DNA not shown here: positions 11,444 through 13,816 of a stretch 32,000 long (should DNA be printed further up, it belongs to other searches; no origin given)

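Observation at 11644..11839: Dyad-symmetric array of 12 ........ octamers: a candidate replication origin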

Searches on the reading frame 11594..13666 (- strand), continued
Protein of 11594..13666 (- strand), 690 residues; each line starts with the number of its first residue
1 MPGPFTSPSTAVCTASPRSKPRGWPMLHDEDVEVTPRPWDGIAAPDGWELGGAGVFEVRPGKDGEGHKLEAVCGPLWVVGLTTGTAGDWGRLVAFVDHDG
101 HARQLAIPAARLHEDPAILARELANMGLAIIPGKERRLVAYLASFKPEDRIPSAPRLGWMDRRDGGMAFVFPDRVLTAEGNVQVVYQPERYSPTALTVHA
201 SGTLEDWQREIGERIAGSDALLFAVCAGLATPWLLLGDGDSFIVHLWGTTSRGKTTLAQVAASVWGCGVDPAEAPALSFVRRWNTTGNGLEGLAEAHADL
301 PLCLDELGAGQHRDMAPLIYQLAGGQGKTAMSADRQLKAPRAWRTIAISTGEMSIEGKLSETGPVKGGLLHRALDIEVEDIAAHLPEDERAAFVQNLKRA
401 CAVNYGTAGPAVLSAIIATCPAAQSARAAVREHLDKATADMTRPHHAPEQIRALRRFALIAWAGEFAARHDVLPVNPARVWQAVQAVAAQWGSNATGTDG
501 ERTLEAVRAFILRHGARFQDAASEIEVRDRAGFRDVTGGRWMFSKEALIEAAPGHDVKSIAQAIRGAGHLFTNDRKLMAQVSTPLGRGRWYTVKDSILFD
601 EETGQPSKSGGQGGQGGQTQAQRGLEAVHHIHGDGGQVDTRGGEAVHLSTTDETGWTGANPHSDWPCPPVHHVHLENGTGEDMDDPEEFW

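Call 30: search_protein_families(library=phrogs, proteins=[window:11594-13591:-], max_evalue=0.01)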
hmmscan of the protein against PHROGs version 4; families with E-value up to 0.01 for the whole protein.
window:11594-13591:- (665 aa): 3 families
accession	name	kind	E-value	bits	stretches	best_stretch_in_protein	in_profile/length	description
phrog_8841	-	DNA, RNA and nucleotide metabolism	2e-50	173.1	1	19-549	95-591/633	DNA primase/helicase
phrog_1139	-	DNA, RNA and nucleotide metabolism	7.1e-44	151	1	46-492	359-799/895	DNA primase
phrog_25314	-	unknown function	3.7e-22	79.4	1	123-416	526-806/1010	-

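Call 34: predict_structure(alignment_id=A2)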
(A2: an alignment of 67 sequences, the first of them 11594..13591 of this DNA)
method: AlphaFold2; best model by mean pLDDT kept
length: 665 residues; sequences in the alignment: 67
mean_pLDDT: 83.0   pTM: 0.74
mean pLDDT of the five models: 83.0, 83.0, 82.7, 81.8, 81.7
residues with pLDDT >= 90: 410; 70-90: 144; 50-70: 19; < 50: 92
segments of 3 or more residues with pLDDT < 50: 576-665
pLDDT, mean of each block of 10 residues (from residue 1): 59 89 95 92 96 94 93 94 93 95 97 97 92 88 92 83 84 95 98 97 97 95 87 97 93 86 87 94 75 88 74 82 93 85 86 93 96 98 98 93 95 92 90 98 98 98 86 73 91 95 95 97 90 94 94 96 97 63 33 28 28 29 29 33 29 32 36
secondary structure, 60 per line:
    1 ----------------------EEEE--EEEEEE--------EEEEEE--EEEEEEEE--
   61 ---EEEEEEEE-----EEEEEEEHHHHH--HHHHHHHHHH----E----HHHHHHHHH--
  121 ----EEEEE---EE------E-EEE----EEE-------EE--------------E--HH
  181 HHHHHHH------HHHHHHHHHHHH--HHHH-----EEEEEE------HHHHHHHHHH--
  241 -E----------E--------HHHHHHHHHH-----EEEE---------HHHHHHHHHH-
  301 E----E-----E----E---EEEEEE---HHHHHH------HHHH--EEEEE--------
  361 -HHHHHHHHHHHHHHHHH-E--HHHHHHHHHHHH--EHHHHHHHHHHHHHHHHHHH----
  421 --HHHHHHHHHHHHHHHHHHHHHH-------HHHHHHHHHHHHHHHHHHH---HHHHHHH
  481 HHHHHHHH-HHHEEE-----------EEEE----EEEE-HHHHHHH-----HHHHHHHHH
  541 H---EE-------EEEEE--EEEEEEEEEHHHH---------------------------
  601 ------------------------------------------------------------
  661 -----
elements in order: E23-26 E29-34 E43-48 E51-58 E64-71 E77-83 H84-88 H91-100 H110-118 E125-129 E143-145 E150-152 H179-187 H194-205 H208-211 E217-222 H229-238 H262-271 E277-280 H290-299 E321-326 H330-335 H342-345 E348-352 H362-378 H383-394 H398-416 H423-444 H452-470 H474-488 E493-495 E507-510 E515-518 H520-526 H532-541 E554-558 E561-569 H570-573

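Call 35: find_encoding_contigs(protein=P0005, flank=6000, max_places=1)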
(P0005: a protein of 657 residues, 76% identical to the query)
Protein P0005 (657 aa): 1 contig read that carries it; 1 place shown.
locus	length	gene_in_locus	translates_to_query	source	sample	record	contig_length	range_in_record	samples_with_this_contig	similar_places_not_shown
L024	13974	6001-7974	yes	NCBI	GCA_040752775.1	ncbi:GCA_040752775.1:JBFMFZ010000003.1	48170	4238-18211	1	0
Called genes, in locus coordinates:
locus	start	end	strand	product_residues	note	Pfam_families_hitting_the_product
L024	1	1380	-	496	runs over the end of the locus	PF27133:YfdI_N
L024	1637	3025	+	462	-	PF13356:Arm-DNA-bind_3, PF00589:Phage_integrase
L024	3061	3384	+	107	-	PF05973:Gp49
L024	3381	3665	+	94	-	PF13560:HTH_31, PF12844:HTH_19, PF01381:HTH_3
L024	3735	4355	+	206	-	-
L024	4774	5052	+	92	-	-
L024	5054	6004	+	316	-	PF13362:Toprim_3 (weak)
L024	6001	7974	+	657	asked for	PF06048:DUF927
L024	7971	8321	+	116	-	-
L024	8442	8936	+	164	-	PF18932:DUF5681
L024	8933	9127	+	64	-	-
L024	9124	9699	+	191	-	-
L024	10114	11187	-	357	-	PF01142:TruD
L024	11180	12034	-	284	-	PF00763:THF_DHG_CYH, PF02882:THF_DHG_CYH_C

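Call 36: find_encoding_contigs(protein=P0002, flank=6000, max_places=1)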
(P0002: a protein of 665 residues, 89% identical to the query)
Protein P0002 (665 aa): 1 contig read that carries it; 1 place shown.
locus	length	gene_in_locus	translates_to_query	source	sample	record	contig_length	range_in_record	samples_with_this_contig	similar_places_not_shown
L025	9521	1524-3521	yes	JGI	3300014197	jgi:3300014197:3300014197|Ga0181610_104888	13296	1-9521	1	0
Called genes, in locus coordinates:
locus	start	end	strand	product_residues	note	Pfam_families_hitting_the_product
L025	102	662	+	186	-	-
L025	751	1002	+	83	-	PF05930:Phage_AlpA, PF12728:HTH_17 (weak)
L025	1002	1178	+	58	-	-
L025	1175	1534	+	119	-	-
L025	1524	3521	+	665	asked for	PF06048:DUF927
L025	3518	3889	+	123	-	-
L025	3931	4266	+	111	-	PF01844:HNH, PF14279:HNH_5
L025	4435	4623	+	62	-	-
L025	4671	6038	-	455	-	PF02661:Fic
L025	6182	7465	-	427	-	PF02844:GARS_N, PF01071:GARS_A, PF02843:GARS_C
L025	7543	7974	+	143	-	PF01741:MscL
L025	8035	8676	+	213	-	PF00156:Pribosyltran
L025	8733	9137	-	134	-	PF04241:DUF423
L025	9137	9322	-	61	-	PF26620:DUF8197 (weak)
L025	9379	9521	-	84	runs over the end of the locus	PF02954:HTH_8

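Call 37: find_encoding_contigs(protein=P0004, flank=6000, max_places=1)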
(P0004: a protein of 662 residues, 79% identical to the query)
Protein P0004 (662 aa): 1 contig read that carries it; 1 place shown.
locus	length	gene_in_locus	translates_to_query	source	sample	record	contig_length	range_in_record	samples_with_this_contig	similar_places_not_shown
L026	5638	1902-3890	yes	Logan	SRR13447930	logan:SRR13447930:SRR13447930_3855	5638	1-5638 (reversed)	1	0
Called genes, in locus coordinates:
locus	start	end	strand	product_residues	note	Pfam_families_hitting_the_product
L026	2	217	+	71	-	?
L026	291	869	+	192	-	-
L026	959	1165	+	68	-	-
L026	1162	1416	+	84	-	-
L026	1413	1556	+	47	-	-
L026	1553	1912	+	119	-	-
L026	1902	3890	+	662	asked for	PF06048:DUF927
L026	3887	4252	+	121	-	-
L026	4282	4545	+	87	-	-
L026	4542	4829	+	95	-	-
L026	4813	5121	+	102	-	-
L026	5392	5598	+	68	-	-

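Call 40: fold_search(model_id=the predicted structure, library=pdb)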
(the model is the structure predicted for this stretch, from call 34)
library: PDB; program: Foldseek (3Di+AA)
matches with E <= 10: 866; with E <= 0.001: 87
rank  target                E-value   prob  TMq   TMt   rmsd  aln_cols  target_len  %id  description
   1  5dgk_B                2.3e-24  1.00  0.55  0.69   6.7       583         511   19  SCCmec type IV Cch - active helicase (released 2016-08-24)
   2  5dgk_A                3.5e-23  1.00  0.55  0.68   6.9       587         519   19  SCCmec type IV Cch - active helicase (released 2016-08-24)
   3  8tch_B                1.9e-19  1.00  0.47  0.61   9.0       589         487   15  Initiation of replication protein with helicase activity encoded by Pathogenicity Island SaPIBov1 (released 2024-07-03)
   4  8tch_A                3.6e-19  1.00  0.47  0.62   7.1       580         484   16  Initiation of replication protein with helicase activity encoded by Pathogenicity Island SaPIBov1 (released 2024-07-03)
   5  7pmk_5                5.7e-06  1.00  0.23  0.23  16.9       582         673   11  S. cerevisiae replisome-SCF(Dia2) complex bound to double-stranded DNA (conformation I) (released 2021-11-10)
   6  8x7u_C                7.1e-06  1.00  0.25  0.25  16.7       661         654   11  MCM in complex with dsDNA in presence of ATP. (released 2024-01-17)
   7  8s09_5                7.9e-06  1.00  0.23  0.22  19.4       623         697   13  H. sapiens MCM2-7 double hexamer bound to double stranded DNA (released 2024-10-02)
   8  7pmn_5                1.7e-05  1.00  0.24  0.24  16.0       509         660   12  S. cerevisiae replisome-SCF(Dia2) complex bound to double-stranded DNA (conformation II) (released 2021-11-10)
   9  8ouw_4                2.0e-05  1.00  0.25  0.26  15.8       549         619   11  Cryo-EM structure of CMG helicase bound to TIM-1/TIPN-1 and homodimeric DNSN-1 on fork DNA (Caenorhabditis elegans) (released 2023-08-16)
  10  7pt7_C                2.9e-05  1.00  0.25  0.26  14.5       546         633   11  Structure of MCM2-7 DH complexed with Cdc7-Dbf4 in the presence of ADP:BeF3, state I (released 2022-06-08)
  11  8p63_5                4.2e-05  0.99  0.24  0.23  17.9       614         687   12  S. cerevisiae consensus-sCMGE on ssDNA after DNA replication initiation (released 2024-05-29)
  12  9gjp_5                5.2e-05  1.00  0.27  0.28  13.6       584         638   10  OCCM maturation intermediate stalled with an Arginine Finger mutation in Mcm5: Conformer 2 (released 2025-03-05)
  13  8w0e_5                5.2e-05  1.00  0.23  0.25  17.8       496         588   13  Cryo-EM structure of a human MCM2-7 single hexamer on dsDNA (released 2024-10-02)
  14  7p30_3                5.2e-05  1.00  0.24  0.27  17.8       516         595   12  3.0 A resolution structure of a DNA-loaded MCM double hexamer (released 2022-02-02)
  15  6mii_A                6.1e-05  1.00  0.24  0.26  14.9       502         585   11  Crystal structure of minichromosome maintenance protein MCM/DNA complex (released 2019-07-24)
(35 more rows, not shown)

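Call 48: search_protein_families(library=pfam, proteins=[L024:5054-6004:+], max_evalue=0.01)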
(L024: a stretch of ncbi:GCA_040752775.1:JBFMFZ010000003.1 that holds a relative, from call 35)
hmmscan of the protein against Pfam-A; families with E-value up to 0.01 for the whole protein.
L024:5054-6004:+ (316 aa): 1 family
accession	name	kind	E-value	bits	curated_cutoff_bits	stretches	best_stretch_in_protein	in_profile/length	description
PF13362.12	Toprim_3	-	1.2e-07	32.5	27.2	1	214-303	2-89/95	Toprim domain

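Call 64: find_related_loci(query=A1, collection=viral_contigs, flank=8000)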
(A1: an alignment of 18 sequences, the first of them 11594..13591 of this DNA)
Query A1 (665 aa) in viral_contigs; peptide patterns used: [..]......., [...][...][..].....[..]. (x = any residue, [..] = any of these).
59 stretches matched a pattern, but none encodes a relative of the query by tblastn (E <= 1e-3).

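Call 65: search_dna_similar(query=window:11594-13591:-, collection=phages, mode=protein, max_rows=12)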
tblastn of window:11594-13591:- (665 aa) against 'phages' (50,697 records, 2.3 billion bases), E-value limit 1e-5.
Records with a match: 21; places in all: 21; records where one place covers at least 80% of the query: 1.
Best place of each record, by identity: <60% 21.
By first word of the organism name: Bacteriophage 4; Pseudomonas 3; Ruminococcus 3; Anaerostipes 3; Thermoanaerobacterium 2; Faecalibacterium 2; Klebsiella 1; Escherichia 1; Staphylococcus 1; Roseburia 1.
By host as written in the record: - 5; Anaerostipes caccae DA844 3; Thermoanaerobacterium saccharolyticum JW/SL-YS485 2; Faecalibacterium prausnitzii 2; [Ruminococcus] gnavus ATCC 29149 2; Pseudomonas sp. ANT_H14 1; Pseudomonas aeruginosa ST773 (NDM-1-producing) 1; Klebsiella sp. 1; and 4 more.
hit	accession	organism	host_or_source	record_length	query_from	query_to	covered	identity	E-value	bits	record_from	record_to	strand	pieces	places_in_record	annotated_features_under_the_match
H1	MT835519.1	Bacteriophage sp.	human fecal samples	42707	16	568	83%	28.7%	3e-34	146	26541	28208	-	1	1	record has no annotation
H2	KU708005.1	Pseudomonas phage phiAH14b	Pseudomonas sp. ANT_H14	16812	45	549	76%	29.9%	9e-38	157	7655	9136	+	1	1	RNA helicase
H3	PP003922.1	Pseudomonas phage vB_Pae_U10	Pseudomonas aeruginosa ST773 ...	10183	47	539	74%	30.1%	6e-40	163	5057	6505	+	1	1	DNA primase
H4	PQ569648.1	Klebsiella phage P12620-1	Klebsiella sp.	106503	143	568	64%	28.2%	6e-25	117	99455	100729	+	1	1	hypothetical protein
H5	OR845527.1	Escherichia phage ECO95 1-6-1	Escherichia coli O157:H7 ATCC 43895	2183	143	550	61%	28.4%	1e-25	118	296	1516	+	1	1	record has no annotation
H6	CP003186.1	Thermoanaerobacterium phage THSA-485A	Thermoanaerobacterium saccharolyticum ...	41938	8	420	62%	26.9%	2e-22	108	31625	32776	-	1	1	protein of unknown function DUF927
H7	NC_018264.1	Thermoanaerobacterium phage THSA-485A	Thermoanaerobacterium saccharolyticum ...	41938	8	420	62%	26.9%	2e-22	108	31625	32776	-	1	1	DNA primase/helicase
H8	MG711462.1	Faecalibacterium phage FP_Epona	Faecalibacterium prausnitzii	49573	68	394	49%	27.8%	2e-16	90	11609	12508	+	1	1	primase/helicase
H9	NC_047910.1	Faecalibacterium phage FP_Epona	Faecalibacterium prausnitzii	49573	68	394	49%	27.8%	2e-16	90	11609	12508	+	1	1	DNA primase/helicase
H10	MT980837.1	Ruminococcus phage phiRg507T2_3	[Ruminococcus] gnavus ATCC 29149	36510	80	391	47%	26.5%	1e-17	94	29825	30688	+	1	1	gp42: helicase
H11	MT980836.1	Ruminococcus phage phiRg507T2_2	[Ruminococcus] gnavus ATCC 29149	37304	80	391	47%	26.5%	1e-17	94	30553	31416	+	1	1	gp42: helicase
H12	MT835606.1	Bacteriophage sp.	human fecal samples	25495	80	391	47%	26.2%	4e-16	89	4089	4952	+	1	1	record has no annotation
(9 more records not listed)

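Call 66: search_dna_similar(query=window:11594-13591:-, collection=plasmids, mode=protein, max_rows=12)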
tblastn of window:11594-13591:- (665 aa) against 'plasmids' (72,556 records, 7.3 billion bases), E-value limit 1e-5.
Records with a match: 76; places in all: 82; records where one place covers at least 80% of the query: 8.
Best place of each record, by identity: <60% 76.
By first word of the organism name: Escherichia 12; Bacillus 8; Cereibacter 6; Klebsiella 6; Paracoccus 5; Candidatus 4; Acinetobacter 3; Staphylococcus 3; Enterobacter 3; Methylobacterium 2; and 20 more.
By predicted mobility (MOB-suite, as given by PLSDB): non-mobilizable 70; conjugative 5; mobilizable 1.
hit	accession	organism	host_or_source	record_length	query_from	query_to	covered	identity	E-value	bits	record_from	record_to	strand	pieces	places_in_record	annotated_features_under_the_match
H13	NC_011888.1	Methylobacterium nodulans ORS 2060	-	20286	4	578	86%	31.6%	3e-40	166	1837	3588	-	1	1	DUF927 domain-containing protein | hypothetical protein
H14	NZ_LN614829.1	Legionella fallonii LLAP-10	-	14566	12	545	80%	31.9%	3e-45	181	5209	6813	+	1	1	DUF927 domain-containing protein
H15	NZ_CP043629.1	Methylobacterium aquaticum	Prosopis cineraria,pure bacterial ...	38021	20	577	84%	30.2%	2e-33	145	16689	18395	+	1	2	DUF927 domain-containing protein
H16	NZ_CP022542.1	Antarctobacter heliothermus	Skeletonema marinoi strain ST54,Cell ...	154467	15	573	84%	30.0%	9e-37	155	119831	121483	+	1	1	DUF927 domain-containing protein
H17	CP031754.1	Cereibacter sphaeroides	cell culture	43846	3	577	86%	28.8%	4e-37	157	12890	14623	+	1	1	DUF927 domain-containing protein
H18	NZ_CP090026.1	Cereibacter azotoformans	cell culture,Aquaculture sediment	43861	3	577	86%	28.8%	4e-37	157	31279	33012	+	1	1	DUF927 domain-containing protein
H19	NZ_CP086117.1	Skermanella rosea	single cell,hydrocarbon-contaminated ...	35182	37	573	81%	28.9%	2e-40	166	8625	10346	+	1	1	DUF927 domain-containing protein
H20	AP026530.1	Escherichia coli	whole organism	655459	31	559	80%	29.3%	4e-35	150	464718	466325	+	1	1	alkaline-shock protein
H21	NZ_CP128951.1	Escherichia coli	-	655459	31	559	80%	29.3%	4e-35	150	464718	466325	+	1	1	TOPRIM and DUF927 domain-containing protein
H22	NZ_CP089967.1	Cereibacter azotoformans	Owen's River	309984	47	573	79%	29.2%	3e-31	138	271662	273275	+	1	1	DUF927 domain-containing protein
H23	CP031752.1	Cereibacter sphaeroides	cell culture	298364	47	573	79%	29.2%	5e-31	138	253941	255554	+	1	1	DUF927 domain-containing protein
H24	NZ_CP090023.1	Cereibacter azotoformans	cell culture,Aquaculture sediment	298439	47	573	79%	29.2%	5e-31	138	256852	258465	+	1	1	DUF927 domain-containing protein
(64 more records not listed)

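Call 67: get_annotated_region(hit=H14, flank=7000)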
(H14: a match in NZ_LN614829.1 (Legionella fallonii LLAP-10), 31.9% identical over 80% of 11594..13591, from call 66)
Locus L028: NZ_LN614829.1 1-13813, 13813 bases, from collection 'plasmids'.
description: Legionella fallonii LLAP-10 plasmid III, complete sequence
organism: Legionella fallonii LLAP-10 (NCBI taxid 1212491)
taxonomy: Bacteria; Pseudomonadota; Gammaproteobacteria; Legionellales; Legionellaceae; Legionella; Legionella fallonii; Legionella fallonii LLAP-10
host: -; source: -; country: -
typing (MOB-suite, as given by PLSDB): non-mobilizable; replicon rep_cluster_113
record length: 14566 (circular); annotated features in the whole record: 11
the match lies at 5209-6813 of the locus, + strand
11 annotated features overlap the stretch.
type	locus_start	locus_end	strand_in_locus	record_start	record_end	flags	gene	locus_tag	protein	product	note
CDS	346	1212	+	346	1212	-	-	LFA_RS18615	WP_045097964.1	hypothetical protein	-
CDS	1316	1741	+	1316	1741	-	-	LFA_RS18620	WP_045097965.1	hypothetical protein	-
CDS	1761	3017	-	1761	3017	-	-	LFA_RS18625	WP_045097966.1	hypothetical protein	-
CDS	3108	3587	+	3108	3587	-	-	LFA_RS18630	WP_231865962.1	DUF6088 family protein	-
CDS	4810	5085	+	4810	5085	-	-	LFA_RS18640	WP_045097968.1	helix-turn-helix domain-containing protein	-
CDS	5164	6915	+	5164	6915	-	-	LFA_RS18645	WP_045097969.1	DUF927 domain-containing protein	-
CDS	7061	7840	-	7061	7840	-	-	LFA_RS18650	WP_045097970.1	hypothetical protein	-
CDS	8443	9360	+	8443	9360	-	-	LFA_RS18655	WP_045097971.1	hypothetical protein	-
CDS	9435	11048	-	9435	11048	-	-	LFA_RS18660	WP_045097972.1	ATP-dependent helicase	-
CDS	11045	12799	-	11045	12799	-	-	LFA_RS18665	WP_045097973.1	AAA family ATPase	-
CDS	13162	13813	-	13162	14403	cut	-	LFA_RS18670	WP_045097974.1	integrase family protein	-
